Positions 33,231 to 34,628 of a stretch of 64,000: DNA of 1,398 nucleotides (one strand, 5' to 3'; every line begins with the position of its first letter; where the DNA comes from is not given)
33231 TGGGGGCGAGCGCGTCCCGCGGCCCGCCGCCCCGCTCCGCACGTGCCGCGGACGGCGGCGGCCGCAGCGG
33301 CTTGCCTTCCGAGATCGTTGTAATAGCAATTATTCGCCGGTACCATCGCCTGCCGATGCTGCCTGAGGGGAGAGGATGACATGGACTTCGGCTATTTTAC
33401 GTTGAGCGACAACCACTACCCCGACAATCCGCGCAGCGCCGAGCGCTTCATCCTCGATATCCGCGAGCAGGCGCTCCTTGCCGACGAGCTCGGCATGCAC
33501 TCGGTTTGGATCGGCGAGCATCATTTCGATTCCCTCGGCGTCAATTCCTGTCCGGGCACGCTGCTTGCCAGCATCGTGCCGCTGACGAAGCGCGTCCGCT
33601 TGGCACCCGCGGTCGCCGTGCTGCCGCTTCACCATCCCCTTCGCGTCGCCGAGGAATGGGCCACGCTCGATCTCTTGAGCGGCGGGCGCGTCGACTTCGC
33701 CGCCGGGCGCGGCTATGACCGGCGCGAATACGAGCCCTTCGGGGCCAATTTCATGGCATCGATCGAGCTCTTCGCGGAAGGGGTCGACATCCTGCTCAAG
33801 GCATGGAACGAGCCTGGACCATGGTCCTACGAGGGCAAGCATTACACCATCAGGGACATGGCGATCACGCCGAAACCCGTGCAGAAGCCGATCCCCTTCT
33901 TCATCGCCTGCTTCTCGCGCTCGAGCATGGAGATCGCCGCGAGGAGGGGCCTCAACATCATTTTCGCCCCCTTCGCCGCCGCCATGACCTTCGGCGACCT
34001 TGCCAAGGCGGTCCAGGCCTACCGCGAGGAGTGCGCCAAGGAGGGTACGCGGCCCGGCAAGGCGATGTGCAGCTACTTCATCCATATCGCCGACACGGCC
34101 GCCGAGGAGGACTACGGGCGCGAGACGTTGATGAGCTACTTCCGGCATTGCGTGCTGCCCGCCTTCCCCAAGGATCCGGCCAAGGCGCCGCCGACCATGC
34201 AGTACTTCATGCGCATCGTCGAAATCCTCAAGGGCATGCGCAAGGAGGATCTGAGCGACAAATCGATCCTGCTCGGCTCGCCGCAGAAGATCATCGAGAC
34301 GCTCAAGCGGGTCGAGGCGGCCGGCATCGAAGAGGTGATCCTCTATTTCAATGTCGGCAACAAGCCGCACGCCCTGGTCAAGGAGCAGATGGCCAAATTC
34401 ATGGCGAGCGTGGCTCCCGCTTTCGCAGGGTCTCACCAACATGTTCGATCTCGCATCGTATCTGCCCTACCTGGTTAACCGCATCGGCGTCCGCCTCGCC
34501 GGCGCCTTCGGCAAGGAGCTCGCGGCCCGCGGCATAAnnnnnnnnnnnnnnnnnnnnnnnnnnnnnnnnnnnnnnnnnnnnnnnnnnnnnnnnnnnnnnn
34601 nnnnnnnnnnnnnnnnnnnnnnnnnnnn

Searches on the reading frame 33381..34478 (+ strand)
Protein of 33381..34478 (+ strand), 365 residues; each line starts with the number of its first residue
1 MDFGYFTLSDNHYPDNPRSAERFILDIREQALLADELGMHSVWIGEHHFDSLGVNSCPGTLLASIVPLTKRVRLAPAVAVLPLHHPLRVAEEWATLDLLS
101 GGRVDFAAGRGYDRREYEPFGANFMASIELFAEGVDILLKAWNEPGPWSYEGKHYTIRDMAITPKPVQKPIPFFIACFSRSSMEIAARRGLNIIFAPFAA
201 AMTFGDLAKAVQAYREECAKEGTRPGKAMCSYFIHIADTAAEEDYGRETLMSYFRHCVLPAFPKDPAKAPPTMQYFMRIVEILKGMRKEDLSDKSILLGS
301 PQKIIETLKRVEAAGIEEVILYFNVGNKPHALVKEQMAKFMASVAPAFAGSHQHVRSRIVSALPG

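Call 10: search_protein_families(library=pfam, proteins=[window:33381-34478:+], max_evalue=0.01)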
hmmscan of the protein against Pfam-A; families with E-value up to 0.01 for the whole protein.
window:33381-34478:+ (365 aa): 1 family
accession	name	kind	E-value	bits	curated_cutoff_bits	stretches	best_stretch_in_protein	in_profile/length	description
PF00296.26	Bac_luciferase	-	2.2e-54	185.4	27.9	1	1-317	1-313/314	Luciferase-like monooxygenase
